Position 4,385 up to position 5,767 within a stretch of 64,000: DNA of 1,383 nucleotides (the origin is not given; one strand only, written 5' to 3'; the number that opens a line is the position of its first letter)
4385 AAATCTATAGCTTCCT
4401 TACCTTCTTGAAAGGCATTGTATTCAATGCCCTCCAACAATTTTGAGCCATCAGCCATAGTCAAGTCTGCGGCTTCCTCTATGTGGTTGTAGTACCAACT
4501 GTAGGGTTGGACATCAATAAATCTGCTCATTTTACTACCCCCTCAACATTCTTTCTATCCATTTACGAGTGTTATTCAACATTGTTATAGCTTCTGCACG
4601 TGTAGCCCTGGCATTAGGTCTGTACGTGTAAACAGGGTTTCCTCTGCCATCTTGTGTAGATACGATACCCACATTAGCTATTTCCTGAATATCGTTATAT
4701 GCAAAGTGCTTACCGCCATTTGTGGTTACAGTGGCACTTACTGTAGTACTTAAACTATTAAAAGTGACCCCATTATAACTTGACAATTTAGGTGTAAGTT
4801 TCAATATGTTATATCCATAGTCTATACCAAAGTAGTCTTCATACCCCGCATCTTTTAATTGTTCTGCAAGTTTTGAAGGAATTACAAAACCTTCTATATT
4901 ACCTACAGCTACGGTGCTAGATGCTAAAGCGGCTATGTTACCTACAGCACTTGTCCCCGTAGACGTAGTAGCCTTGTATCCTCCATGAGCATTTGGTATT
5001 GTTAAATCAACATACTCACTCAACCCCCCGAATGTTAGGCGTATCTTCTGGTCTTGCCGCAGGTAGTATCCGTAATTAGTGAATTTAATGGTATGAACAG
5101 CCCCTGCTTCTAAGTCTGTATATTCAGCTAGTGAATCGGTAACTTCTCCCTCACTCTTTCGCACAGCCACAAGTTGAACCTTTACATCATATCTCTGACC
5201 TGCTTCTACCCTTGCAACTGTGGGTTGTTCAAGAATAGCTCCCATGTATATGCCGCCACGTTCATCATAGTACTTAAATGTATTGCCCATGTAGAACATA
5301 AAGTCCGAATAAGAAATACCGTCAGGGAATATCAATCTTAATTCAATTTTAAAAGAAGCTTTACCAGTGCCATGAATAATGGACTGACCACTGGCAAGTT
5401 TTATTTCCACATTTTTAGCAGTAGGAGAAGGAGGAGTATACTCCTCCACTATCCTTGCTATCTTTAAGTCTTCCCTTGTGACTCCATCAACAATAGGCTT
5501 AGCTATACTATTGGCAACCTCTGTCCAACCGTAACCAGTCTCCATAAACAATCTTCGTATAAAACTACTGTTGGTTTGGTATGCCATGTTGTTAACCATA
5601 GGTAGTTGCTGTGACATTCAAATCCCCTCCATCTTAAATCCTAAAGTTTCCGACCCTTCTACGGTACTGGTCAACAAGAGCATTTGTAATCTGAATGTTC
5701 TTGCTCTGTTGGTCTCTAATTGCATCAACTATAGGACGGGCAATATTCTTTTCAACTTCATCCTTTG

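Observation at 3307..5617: SLH (S-layer homology)-like C-termini on two distal tail proteins and on a phage NlpC/P60 hydrolase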

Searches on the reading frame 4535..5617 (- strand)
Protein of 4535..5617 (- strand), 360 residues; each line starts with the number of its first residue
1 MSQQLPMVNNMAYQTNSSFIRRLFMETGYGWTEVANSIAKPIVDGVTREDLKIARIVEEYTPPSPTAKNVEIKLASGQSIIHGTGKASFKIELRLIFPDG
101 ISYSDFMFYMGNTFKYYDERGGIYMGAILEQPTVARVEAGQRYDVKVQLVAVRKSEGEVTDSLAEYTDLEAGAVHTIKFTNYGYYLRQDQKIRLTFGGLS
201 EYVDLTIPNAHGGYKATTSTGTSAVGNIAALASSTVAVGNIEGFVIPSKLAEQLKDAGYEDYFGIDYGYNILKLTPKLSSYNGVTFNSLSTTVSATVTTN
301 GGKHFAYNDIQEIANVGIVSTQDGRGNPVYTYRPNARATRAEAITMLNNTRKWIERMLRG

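Call 3: search_protein_families(library=pfam, proteins=[window:4535-5617:-], max_evalue=10)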
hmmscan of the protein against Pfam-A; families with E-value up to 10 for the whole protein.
window:4535-5617:- (360 aa): 2 families
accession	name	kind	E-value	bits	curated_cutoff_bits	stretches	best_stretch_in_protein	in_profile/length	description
PF00395.25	SLH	-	0.37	11.2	20.8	1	327-344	27-44/44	S-layer homology domain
PF24547.1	DUF7601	-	0.81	10.7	27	1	144-240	21-114/116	Domain of unknown function (DUF7601)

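Call 9: search_protein_families(library=phrogs, proteins=[window:4535-5617:-], max_evalue=0.01)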
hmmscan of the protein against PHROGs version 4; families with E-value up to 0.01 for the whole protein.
window:4535-5617:- (360 aa): 1 family
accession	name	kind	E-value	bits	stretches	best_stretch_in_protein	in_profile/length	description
phrog_32188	-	unknown function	1.8e-21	77.7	2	54-159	31-136/206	-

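Call 12: search_dna_similar(query=window:4535-5617:-, collection=phages, mode=protein, max_rows=30, max_evalue=0.001)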
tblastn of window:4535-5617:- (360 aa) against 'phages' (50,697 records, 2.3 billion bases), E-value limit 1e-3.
Records with a match: 4; places in all: 4; records where one place covers at least 80% of the query: 0.
Best place of each record, by identity: <60% 4.
By first word of the organism name: Brevibacillus 3; Bacillus 1.
By host as written in the record: Brevibacillus laterosporus 3; Bacillus pumilus strain 145 1.
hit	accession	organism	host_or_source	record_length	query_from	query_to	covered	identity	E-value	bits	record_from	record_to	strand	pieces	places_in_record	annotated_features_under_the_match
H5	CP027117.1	Bacillus phage EZ-2018a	Bacillus pumilus strain 145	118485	1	170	47%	27.5%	6e-8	61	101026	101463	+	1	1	record has no annotation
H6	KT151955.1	Brevibacillus phage Jenst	Brevibacillus laterosporus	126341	1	158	44%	26.4%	2e-11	72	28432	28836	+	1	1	putative glycoside hydrolase family 18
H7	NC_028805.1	Brevibacillus phage Jenst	Brevibacillus laterosporus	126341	1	158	44%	26.4%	2e-11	72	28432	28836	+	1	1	S-layer homology domain-containing protein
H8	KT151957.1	Brevibacillus phage SecTim467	Brevibacillus laterosporus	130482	1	158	44%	26.4%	2e-11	72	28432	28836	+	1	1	glycoside hydrolase family 18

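Call 13: get_annotated_region(hit=H7, flank=9000)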
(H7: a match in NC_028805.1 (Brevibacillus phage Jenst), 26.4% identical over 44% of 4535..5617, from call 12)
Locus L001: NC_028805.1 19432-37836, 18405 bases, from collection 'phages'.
description: Brevibacillus phage Jenst, complete genome.
organism: Brevibacillus phage Jenst (NCBI taxid 1691954)
taxonomy: Viruses; Duplodnaviria; Heunggongvirae; Uroviricota; Caudoviricetes; Jenstvirus; Jenstvirus jenst
host: Brevibacillus laterosporus; source: honeybee debris; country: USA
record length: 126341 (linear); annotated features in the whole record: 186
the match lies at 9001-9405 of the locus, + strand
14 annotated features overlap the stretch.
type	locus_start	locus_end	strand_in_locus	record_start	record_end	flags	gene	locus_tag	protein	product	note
CDS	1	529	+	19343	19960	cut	-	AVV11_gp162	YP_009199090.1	hypothetical protein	-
CDS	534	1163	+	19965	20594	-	-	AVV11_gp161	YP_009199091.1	hypothetical protein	-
CDS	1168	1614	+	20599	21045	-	-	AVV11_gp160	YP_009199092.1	hypothetical protein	-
CDS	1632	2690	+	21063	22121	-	-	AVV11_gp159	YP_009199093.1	virion structural protein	-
CDS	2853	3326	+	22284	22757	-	-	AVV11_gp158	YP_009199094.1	putative DNA polymerase III subunit gamma/tau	-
CDS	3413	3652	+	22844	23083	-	-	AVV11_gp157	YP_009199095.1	hypothetical protein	-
CDS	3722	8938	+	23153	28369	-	-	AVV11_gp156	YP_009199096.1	tail length tape measure protein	-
CDS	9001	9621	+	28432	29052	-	-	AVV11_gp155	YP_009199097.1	S-layer homology domain-containing protein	-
CDS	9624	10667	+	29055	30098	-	-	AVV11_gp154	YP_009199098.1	hypothetical protein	-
CDS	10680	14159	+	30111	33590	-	-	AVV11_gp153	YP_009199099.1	putative peptidase M23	-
CDS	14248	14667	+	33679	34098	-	-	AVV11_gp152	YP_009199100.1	hypothetical protein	-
CDS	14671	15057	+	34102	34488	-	-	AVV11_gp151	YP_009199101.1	virion structural protein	-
CDS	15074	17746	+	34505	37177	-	-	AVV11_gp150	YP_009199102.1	virion structural protein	-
CDS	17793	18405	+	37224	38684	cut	-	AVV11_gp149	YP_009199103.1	virion structural protein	-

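Call 18: find_homologous_proteins(query=window:4535-5617:-, max_evalue=0.001)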
Query window:4535-5617:- (360 aa): 8 proteins with E <= 0.001 among 3593 candidates.
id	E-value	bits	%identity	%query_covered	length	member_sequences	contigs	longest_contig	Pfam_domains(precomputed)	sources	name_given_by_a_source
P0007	8.3e-219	744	100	93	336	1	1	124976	-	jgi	jgi:hypothetical protein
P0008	1.1e-116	408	56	100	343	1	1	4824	-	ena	-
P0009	1.8e-76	276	45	100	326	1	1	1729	-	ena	-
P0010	7.2e-61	224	39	99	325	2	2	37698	-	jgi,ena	-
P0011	1.4e-58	217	36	100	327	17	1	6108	PF00395.26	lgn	-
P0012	8.7e-51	191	35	100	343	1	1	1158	-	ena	-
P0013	4.4e-49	186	45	47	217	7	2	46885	-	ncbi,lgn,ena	-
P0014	9.6e-37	145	41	47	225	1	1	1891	-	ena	-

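Call 24: search_protein_families(library=pfam, alignment_id=A2, max_evalue=1)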
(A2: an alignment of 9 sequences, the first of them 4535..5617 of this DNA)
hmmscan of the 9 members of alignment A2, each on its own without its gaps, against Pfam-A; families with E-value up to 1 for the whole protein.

A. member 1, window:4535-5617:- (360 aa): 2 families
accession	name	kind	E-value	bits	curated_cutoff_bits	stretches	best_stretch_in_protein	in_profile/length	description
PF00395.25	SLH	-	0.37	11.2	20.8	0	327-344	27-44/44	S-layer homology domain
PF24547.1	DUF7601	-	0.81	10.7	27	1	144-240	21-114/116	Domain of unknown function (DUF7601)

B. families by the number of members that match (of 9 scanned): 6 families
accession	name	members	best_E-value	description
PF00395.25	SLH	9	6.6e-07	S-layer homology domain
PF20296.3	MTaX1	1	0.069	Methylase-associated X1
PF25292.1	Beta-prop_CGLA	1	0.18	Lambda-carrageenase beta-propeller domain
PF14069.11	SpoVIF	1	0.19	Stage VI sporulation protein F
PF20927.3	Htt_C-HEAT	1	0.25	Huntingtin, C-terminal HEAT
PF24547.1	DUF7601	1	0.81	Domain of unknown function (DUF7601)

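Call 37: predict_structure(alignment_id=A4)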
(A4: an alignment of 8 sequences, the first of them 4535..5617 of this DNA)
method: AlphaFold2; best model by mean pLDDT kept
length: 360 residues; sequences in the alignment: 8
mean_pLDDT: 61.5   pTM: 0.42
mean pLDDT of the five models: 61.5, 58.7, 54.9, 51.5, 49.9
residues with pLDDT >= 90: 1; 70-90: 161; 50-70: 66; < 50: 132
segments of 3 or more residues with pLDDT < 50: 1-18, 66-85, 156-169, 211-241, 310-320, 326-357
pLDDT, mean of each block of 10 residues (from residue 1): 38 48 67 81 70 80 48 39 50 85 74 73 72 72 81 51 35 78 62 78 73 36 34 36 68 83 82 81 77 79 61 44 49 40 44 44
secondary structure, 60 per line:
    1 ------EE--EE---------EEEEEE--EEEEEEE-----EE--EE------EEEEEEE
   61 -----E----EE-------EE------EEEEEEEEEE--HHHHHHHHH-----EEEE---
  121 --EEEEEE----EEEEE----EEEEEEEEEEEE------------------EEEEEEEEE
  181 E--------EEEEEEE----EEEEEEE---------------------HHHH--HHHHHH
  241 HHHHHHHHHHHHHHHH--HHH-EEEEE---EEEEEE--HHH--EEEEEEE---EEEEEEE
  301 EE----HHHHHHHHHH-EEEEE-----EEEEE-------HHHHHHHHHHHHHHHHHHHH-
elements in order: E22-27 E30-36 E54-60 E88-97 H100-108 E114-117 E123-128 E133-137 E142-153 E172-181 E190-196 E201-207 H229-232 H235-256 E263-267 E271-276 E284-290 E294-302 H307-316 E318-322 E328-332 H340-359

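Call 57: find_encoding_contigs(protein=P0013, flank=10000, max_places=3)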
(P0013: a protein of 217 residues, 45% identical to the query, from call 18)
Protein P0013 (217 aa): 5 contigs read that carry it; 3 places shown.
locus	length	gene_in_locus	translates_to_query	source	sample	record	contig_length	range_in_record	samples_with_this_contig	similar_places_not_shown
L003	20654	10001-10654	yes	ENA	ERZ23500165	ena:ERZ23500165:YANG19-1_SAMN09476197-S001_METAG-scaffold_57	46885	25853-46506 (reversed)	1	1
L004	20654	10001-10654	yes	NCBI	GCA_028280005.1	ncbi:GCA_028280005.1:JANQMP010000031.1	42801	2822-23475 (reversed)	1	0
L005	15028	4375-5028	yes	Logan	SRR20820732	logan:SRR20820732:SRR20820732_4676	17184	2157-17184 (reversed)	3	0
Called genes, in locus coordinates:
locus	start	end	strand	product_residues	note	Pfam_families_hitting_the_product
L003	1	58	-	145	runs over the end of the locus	?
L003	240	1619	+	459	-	PF02525:Flavodoxin_2, PF03358:FMN_red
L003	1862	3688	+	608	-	PF00009:GTP_EFTU, PF01926:MMR_HSR1 (weak), PF22042:EF-G_D2 (weak), PF03144:GTP_EFTU_D2, PF00679:EFG_C, PF21018:BipA_C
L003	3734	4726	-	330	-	PF04542:Sigma70_r2, PF08281:Sigma70_r4_2 (faint), PF04545:Sigma70_r4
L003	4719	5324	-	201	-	PF04542:Sigma70_r2 (weak), PF04545:Sigma70_r4, PF08281:Sigma70_r4_2 (weak)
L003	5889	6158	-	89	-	-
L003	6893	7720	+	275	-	PF27173:YomU_Tube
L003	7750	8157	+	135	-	-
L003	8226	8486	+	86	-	-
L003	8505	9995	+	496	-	-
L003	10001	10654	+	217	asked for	-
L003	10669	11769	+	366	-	-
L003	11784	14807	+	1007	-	PF01551:Peptidase_M23, PF06347:SH3_4 (faint), PF08239:SH3_3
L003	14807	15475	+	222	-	-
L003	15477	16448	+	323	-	-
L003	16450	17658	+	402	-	-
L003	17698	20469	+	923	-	-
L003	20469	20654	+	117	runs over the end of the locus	-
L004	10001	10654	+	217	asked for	-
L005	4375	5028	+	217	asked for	-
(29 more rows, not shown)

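Call 88: search_protein_families(library=pfam, proteins=[L001:9001-9618:+, L003:10001-10651:+], max_evalue=1)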
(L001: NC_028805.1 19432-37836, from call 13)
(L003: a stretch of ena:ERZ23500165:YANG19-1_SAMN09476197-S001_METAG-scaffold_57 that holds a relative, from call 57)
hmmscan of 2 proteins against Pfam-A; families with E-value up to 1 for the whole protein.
L001:9001-9618:+ (206 aa): 1 family
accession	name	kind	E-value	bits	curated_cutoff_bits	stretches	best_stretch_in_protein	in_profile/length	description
PF00395.25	SLH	-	6.6e-07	29.7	20.8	1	144-187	4-42/44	S-layer homology domain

L003:10001-10651:+ (217 aa): 1 family
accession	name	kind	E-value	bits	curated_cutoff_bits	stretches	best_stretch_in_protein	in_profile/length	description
PF00395.25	SLH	-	0.00036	20.9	20.8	1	155-199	2-42/44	S-layer homology domain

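Call 89: search_protein_families(library=pfam, proteins=[L001:9624-10664:+, L003:10669-11766:+], max_evalue=1)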
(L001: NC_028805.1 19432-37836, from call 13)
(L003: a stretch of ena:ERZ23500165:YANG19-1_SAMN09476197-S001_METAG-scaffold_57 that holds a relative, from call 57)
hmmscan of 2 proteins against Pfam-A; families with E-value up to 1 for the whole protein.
L001:9624-10664:+ (347 aa): 2 families
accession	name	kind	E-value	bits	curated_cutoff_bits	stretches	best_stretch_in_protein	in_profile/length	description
PF00395.25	SLH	-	0.038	14.4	20.8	1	312-331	24-43/44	S-layer homology domain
PF12503.13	CMV_1a_C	-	0.063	13.7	25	1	191-242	31-80/84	Cucumber mosaic virus 1a protein C terminal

L003:10669-11766:+ (366 aa): 1 family
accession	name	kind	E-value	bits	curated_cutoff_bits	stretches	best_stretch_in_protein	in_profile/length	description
PF00395.25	SLH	-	0.0016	18.8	20.8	0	331-351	24-44/44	S-layer homology domain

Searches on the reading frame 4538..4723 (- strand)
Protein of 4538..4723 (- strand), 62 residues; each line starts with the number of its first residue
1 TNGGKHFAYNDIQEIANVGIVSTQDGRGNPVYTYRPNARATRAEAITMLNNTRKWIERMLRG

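Call 35: search_solved_structures(query=A6, max_evalue=1, show_alignments=2)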
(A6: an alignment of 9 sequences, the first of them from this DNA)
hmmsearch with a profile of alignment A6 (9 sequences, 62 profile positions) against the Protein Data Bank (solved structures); distinct sequences matched with E-value up to 1: 9.
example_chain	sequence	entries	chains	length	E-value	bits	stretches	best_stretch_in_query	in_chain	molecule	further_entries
6bt4_A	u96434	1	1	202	3.9e-05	26.4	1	7-51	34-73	S-layer protein sap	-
3pyw_A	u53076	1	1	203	4e-05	26.4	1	7-51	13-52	S-layer protein sap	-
6cwr_A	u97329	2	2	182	0.0054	19.5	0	4-43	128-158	Surface (S-) layer glycoprotein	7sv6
6cwm_A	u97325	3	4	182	0.0056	19.5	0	4-43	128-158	Surface (S-) layer glycoprotein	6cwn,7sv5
9g93_A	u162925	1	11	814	0.007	19.2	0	15-51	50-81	S-layer protein sap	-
6cwc_A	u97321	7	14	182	0.011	18.5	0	4-43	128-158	Surface (S-) layer glycoprotein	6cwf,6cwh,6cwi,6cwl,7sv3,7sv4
8bz2_A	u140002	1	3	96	0.029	17.2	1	6-52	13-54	S-layer homology domain-containing protein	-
8bys_A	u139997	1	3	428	0.47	13.3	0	6-52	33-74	S-layer homology domain-containing protein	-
8bym_A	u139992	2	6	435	0.49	13.3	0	6-52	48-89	S-layer homology domain-containing protein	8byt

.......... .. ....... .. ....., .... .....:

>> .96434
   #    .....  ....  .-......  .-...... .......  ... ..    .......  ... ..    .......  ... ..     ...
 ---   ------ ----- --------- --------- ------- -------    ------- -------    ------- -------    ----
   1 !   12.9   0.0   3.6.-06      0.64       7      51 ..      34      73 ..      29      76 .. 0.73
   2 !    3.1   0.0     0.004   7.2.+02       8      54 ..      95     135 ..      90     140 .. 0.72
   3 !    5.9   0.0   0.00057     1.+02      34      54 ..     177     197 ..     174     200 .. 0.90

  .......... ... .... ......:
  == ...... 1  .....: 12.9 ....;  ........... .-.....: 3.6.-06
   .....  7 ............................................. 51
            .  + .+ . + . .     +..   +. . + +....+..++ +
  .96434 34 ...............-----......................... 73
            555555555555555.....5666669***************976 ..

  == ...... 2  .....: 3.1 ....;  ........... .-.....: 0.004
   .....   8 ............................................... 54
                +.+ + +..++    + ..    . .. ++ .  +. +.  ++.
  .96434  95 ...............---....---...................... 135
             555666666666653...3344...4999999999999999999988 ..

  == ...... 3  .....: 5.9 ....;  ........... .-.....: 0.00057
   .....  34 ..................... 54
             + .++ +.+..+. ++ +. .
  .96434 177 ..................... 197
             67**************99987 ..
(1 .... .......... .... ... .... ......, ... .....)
